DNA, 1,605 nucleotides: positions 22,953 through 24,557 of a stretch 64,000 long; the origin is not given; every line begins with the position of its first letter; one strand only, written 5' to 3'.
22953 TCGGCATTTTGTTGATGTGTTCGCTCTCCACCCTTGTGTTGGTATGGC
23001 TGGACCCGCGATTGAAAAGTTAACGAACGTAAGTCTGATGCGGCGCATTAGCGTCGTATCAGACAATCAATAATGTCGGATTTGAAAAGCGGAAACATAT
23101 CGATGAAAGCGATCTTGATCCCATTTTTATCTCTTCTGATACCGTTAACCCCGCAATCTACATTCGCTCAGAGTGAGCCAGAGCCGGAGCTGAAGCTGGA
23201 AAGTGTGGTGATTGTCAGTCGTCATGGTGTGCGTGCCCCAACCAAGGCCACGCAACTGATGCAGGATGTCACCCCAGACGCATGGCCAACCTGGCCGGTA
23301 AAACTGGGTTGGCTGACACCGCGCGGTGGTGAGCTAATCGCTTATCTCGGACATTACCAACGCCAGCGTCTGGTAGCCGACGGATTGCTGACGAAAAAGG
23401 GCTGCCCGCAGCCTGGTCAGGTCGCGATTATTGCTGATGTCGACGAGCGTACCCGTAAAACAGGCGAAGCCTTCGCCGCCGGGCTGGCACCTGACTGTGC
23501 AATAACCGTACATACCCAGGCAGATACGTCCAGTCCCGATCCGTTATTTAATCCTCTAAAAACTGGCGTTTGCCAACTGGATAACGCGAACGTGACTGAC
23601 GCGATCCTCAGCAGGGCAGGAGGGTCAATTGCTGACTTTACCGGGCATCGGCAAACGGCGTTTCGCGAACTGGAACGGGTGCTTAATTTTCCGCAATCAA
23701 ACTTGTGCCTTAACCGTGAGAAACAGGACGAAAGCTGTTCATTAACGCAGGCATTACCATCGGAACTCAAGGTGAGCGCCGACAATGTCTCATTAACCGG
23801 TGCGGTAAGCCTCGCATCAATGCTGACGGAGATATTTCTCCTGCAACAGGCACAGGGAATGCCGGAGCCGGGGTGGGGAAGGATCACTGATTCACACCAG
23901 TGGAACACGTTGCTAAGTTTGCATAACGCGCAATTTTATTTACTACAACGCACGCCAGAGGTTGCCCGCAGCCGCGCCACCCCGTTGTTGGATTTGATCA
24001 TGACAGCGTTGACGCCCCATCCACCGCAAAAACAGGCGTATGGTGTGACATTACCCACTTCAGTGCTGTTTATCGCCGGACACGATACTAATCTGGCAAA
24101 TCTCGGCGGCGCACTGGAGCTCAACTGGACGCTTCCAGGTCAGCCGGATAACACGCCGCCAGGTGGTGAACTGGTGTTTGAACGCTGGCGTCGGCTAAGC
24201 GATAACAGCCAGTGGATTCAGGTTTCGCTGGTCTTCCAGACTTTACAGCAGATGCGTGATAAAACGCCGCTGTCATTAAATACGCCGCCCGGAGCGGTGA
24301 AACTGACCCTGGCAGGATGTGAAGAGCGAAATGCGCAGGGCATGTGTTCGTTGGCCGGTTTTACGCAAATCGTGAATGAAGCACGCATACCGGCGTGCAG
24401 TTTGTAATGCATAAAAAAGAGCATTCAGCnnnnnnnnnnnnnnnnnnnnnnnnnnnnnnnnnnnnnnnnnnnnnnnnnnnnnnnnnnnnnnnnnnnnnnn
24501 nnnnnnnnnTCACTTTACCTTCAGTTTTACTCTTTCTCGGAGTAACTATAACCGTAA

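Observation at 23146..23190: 6-bp tandem duplication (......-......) adding Pro-Glu at the mature N-terminus of AppA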

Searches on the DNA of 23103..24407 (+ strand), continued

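Call 11: get_annotated_region(hit=H56, flank=1500)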
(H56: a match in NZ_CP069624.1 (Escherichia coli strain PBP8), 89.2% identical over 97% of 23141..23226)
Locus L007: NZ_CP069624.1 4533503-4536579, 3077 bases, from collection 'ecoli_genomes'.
description: Escherichia coli strain PBP8 chromosome, complete genome
organism: Escherichia coli strain PBP8 (NCBI taxid 562)
replicon: chromosome; assembly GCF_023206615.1
host: not applicable; source: -; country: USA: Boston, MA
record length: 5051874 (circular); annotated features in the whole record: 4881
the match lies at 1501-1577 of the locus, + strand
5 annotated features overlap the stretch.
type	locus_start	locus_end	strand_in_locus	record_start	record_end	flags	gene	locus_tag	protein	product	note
CDS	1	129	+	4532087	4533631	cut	appC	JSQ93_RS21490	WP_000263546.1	cytochrome bd-II oxidase subunit 1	-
CDS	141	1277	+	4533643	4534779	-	appB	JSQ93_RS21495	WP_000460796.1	cytochrome d ubiquinol oxidase subunit II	-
CDS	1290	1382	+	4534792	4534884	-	cbdX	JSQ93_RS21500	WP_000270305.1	cytochrome bd-II oxidase subunit CbdX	-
CDS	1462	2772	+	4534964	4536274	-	appA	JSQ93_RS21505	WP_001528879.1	bifunctional acid phosphatase/4-phytase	-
CDS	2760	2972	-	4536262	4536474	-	cspH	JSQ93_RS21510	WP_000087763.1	cold shock-like protein CspH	-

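Call 12: get_annotated_region(hit=H60, flank=1500)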
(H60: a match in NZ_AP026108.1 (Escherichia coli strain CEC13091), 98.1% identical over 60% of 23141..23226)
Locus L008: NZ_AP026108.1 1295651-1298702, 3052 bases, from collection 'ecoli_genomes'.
description: Escherichia coli strain CEC13091 chromosome, complete genome
organism: Escherichia coli strain CEC13091 (NCBI taxid 562)
replicon: chromosome; assembly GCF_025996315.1
host: Homo sapiens; source: -; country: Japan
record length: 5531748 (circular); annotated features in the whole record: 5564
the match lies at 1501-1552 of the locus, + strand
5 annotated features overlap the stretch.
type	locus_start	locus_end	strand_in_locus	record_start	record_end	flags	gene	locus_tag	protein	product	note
CDS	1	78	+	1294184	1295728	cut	appC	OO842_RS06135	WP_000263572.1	cytochrome bd-II oxidase subunit 1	-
CDS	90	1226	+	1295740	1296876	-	appB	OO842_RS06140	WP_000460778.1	cytochrome d ubiquinol oxidase subunit II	-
CDS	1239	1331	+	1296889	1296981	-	cbdX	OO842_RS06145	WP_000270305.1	cytochrome bd-II oxidase subunit CbdX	-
CDS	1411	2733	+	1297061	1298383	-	appA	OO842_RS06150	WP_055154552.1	bifunctional acid phosphatase/4-phytase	-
CDS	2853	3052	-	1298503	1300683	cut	etk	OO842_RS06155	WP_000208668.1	tyrosine-protein kinase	-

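Call 26: search_dna_similar(query=window:23103-24407:+, collection=ecoli_genomes, mode=near, rows=best, max_rows=40)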
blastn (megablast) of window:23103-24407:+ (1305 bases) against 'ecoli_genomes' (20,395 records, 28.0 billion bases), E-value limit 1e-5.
Records with a match: 5419; places in all: 5443; records where one place covers at least 80% of the query: 5416.
Genomes with a match: 5419 of 5426; with a place that covers at least 80% of the query: 5416. Places per genome that has any: lowest 1, median 1, highest 3. On chromosomes: 5437 places; on plasmids: 6.
Best place of each record, by identity: >=99% 361; 95-99% 5053; 80-90% 5.
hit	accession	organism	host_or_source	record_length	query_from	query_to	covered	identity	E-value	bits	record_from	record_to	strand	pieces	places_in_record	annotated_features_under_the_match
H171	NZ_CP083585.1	Escherichia coli strain ECNB21-M121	meat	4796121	1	1305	100%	100.0%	0e+0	2410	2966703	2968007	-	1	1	appA: bifunctional acid phosphatase/4-phytase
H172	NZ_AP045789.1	Escherichia coli strain 23CRST027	Homo sapiens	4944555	1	1305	100%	100.0%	0e+0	2410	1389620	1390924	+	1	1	appA: bifunctional acid phosphatase/4-phytase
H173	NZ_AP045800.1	Escherichia coli strain 23CRST031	Homo sapiens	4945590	1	1305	100%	100.0%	0e+0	2410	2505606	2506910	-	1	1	appA: bifunctional acid phosphatase/4-phytase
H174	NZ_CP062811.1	Escherichia coli strain Res13-Sevr-PER07-33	Sus scrofa domesticus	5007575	1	1305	100%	99.4%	0e+0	2366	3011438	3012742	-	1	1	appA: bifunctional acid phosphatase/4-phytase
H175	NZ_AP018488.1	Escherichia coli O157:H7 strain PV15-279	Homo sapiens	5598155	1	1305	100%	99.3%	0e+0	2361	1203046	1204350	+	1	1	appA: bifunctional acid phosphatase/4-phytase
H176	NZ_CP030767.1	Escherichia coli strain 2017C-4109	missing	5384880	1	1305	100%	99.3%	0e+0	2361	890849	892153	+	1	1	appA: bifunctional acid phosphatase/4-phytase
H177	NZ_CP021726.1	Escherichia coli strain Combat11I9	Homo sapiens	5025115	1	1305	100%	99.3%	0e+0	2361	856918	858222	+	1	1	appA: bifunctional acid phosphatase/4-phytase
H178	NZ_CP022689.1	Escherichia coli strain CDC#03-98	missing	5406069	1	1305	100%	99.3%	0e+0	2361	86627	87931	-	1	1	appA: bifunctional acid phosphatase/4-phytase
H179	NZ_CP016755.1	Escherichia coli strain FORC_044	Homo sapiens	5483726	1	1305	100%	99.3%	0e+0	2361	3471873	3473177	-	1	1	appA: bifunctional acid phosphatase/4-phytase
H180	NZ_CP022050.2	Escherichia coli O157 strain FDAARGOS_293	Homo sapiens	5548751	1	1305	100%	99.3%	0e+0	2361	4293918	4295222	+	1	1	appA: bifunctional acid phosphatase/4-phytase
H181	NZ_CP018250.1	Escherichia coli strain 10671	Cattle faeces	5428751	1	1305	100%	99.3%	0e+0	2361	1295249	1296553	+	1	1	appA: bifunctional acid phosphatase/4-phytase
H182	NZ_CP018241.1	Escherichia coli strain 319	missing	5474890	1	1305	100%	99.3%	0e+0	2361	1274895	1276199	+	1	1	appA: bifunctional acid phosphatase/4-phytase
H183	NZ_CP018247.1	Escherichia coli strain 7784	Cattle faeces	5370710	1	1305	100%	99.3%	0e+0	2361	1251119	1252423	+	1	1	appA: bifunctional acid phosphatase/4-phytase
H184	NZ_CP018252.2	Escherichia coli strain 9000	Cattle faeces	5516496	1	1305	100%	99.3%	0e+0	2361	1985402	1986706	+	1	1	appA: bifunctional acid phosphatase/4-phytase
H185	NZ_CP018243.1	Escherichia coli strain 350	missing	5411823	1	1305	100%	99.3%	0e+0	2361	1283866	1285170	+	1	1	appA: bifunctional acid phosphatase/4-phytase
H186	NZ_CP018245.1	Escherichia coli strain 472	missing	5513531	1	1305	100%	99.3%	0e+0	2361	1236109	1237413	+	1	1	appA: bifunctional acid phosphatase/4-phytase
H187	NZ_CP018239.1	Escherichia coli strain 272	missing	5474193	1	1305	100%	99.3%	0e+0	2361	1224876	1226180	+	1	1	appA: bifunctional acid phosphatase/4-phytase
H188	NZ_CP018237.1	Escherichia coli strain 155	missing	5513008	1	1305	100%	99.3%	0e+0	2361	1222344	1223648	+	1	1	appA: bifunctional acid phosphatase/4-phytase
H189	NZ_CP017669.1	Escherichia coli O157:H7 strain PA20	stool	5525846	1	1305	100%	99.3%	0e+0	2361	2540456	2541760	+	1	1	appA: bifunctional acid phosphatase/4-phytase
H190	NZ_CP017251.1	Escherichia coli strain NADC 5570/86-24/6564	not applicable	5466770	1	1305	100%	99.3%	0e+0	2361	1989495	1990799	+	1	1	appA: bifunctional acid phosphatase/4-phytase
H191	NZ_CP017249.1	Escherichia coli strain NADC 5570/86-24/6565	not applicable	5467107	1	1305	100%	99.3%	0e+0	2361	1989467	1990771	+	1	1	appA: bifunctional acid phosphatase/4-phytase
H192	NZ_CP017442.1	Escherichia coli O157:H7 strain 4276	Cattle Hide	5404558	1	1305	100%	99.3%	0e+0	2361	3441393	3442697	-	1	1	appA: bifunctional acid phosphatase/4-phytase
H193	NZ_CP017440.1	Escherichia coli O157:H7 strain 3384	Cattle Hide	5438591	1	1305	100%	99.3%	0e+0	2361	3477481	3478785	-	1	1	appA: bifunctional acid phosphatase/4-phytase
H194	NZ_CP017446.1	Escherichia coli O157:H7 strain 9234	Cattle Hide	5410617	1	1305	100%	99.3%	0e+0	2361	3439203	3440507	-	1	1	appA: bifunctional acid phosphatase/4-phytase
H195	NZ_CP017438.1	Escherichia coli O157:H7 strain 2159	Cattle Hide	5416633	1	1305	100%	99.3%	0e+0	2361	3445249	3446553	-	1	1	appA: bifunctional acid phosphatase/4-phytase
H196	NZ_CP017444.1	Escherichia coli O157:H7 strain 8368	Cattle Hide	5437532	1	1305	100%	99.3%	0e+0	2361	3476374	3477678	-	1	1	appA: bifunctional acid phosphatase/4-phytase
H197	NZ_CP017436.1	Escherichia coli O157:H7 strain 2149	Cattle Hide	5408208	1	1305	100%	99.3%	0e+0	2361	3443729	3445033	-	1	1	appA: bifunctional acid phosphatase/4-phytase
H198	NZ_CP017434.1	Escherichia coli O157:H7 strain 1130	Cattle Hide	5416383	1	1305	100%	99.3%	0e+0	2361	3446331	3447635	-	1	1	appA: bifunctional acid phosphatase/4-phytase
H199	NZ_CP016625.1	Escherichia coli O157:H7 strain FRIK944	Bos taurus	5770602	1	1305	100%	99.3%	0e+0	2361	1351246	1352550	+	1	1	appA: bifunctional acid phosphatase/4-phytase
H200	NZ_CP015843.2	Escherichia coli O157:H7 strain FRIK2455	Bos taurus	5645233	1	1305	100%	99.3%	0e+0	2361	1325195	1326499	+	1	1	appA: bifunctional acid phosphatase/4-phytase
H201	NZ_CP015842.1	Escherichia coli O157:H7 strain FRIK2533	water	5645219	1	1305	100%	99.3%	0e+0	2361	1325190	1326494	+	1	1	appA: bifunctional acid phosphatase/4-phytase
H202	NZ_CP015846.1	Escherichia coli O157:H7 strain FRIK2069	Bos taurus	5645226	1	1305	100%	99.3%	0e+0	2361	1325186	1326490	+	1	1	appA: bifunctional acid phosphatase/4-phytase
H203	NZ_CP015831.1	Escherichia coli O157 strain 644-PT8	Homo sapiens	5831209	1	1305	100%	99.3%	0e+0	2361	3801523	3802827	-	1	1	appA: bifunctional acid phosphatase/4-phytase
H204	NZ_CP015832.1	Escherichia coli O157 strain 180-PT54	Homo sapiens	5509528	1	1305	100%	99.3%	0e+0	2361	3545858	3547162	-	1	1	appA: bifunctional acid phosphatase/4-phytase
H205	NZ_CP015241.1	Escherichia coli strain 2013C-4465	Homo sapiens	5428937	1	1305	100%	99.3%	0e+0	2361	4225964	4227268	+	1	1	appA: bifunctional acid phosphatase/4-phytase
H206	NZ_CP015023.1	Escherichia coli strain SRCC 1675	Apple cider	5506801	1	1305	100%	99.3%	0e+0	2361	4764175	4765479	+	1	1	appA: bifunctional acid phosphatase/4-phytase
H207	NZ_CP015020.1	Escherichia coli strain 28RC1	Bovine carcass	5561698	1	1305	100%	99.3%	0e+0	2361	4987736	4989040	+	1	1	appA: bifunctional acid phosphatase/4-phytase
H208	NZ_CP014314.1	Escherichia coli O157:H7 strain JEONG-1266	Bos taurus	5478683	1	1305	100%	99.3%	0e+0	2361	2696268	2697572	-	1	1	appA: bifunctional acid phosphatase/4-phytase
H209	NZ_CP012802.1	Escherichia coli O157:H7 strain WS4202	derived from CIP 106327 (Collection de ...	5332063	1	1305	100%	99.3%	0e+0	2361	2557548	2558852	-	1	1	appA: bifunctional acid phosphatase/4-phytase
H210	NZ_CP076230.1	Escherichia coli O157:H7 strain Rafaela_II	Rectal swab of live bovine cattle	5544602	1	1305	100%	99.3%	0e+0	2361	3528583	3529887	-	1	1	appA: bifunctional acid phosphatase/4-phytase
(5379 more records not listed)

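Call 27: get_annotated_region(hit=H174, flank=300)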
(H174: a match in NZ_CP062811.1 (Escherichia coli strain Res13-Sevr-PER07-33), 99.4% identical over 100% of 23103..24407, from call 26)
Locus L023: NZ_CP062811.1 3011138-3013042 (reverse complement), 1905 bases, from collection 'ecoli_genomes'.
description: Escherichia coli strain Res13-Sevr-PER07-33 chromosome, complete genome
organism: Escherichia coli strain Res13-Sevr-PER07-33 (NCBI taxid 562)
replicon: chromosome; assembly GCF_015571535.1
host: Sus scrofa domesticus; source: feces; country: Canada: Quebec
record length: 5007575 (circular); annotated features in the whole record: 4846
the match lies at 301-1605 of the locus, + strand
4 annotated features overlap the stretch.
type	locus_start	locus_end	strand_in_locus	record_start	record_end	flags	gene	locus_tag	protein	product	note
CDS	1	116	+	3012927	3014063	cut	appB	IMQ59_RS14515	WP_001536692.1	cytochrome d ubiquinol oxidase subunit II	-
CDS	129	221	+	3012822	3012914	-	cbdX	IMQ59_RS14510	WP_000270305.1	cytochrome bd-II oxidase subunit CbdX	-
CDS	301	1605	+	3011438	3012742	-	appA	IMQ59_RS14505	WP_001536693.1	bifunctional acid phosphatase/4-phytase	-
CDS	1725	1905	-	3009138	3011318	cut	etk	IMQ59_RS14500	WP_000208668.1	tyrosine-protein kinase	-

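Call 28: get_annotated_region(hit=H177, flank=300)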
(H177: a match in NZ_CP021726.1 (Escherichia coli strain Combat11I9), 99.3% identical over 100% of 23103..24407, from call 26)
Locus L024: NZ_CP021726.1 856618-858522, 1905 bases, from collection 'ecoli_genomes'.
description: Escherichia coli strain Combat11I9 chromosome, complete genome
organism: Escherichia coli strain Combat11I9 (NCBI taxid 562)
replicon: chromosome; assembly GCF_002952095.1
host: Homo sapiens; source: urine; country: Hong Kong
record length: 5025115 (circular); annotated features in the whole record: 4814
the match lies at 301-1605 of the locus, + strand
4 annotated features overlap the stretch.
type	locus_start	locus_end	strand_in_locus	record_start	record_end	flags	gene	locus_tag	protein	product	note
CDS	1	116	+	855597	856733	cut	appB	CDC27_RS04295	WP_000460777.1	cytochrome d ubiquinol oxidase subunit II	-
CDS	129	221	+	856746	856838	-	cbdX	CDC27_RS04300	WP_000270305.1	cytochrome bd-II oxidase subunit CbdX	-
CDS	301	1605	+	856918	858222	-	appA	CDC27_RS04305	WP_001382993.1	bifunctional acid phosphatase/4-phytase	-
CDS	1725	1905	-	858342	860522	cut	etk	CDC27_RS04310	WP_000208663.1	tyrosine-protein kinase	-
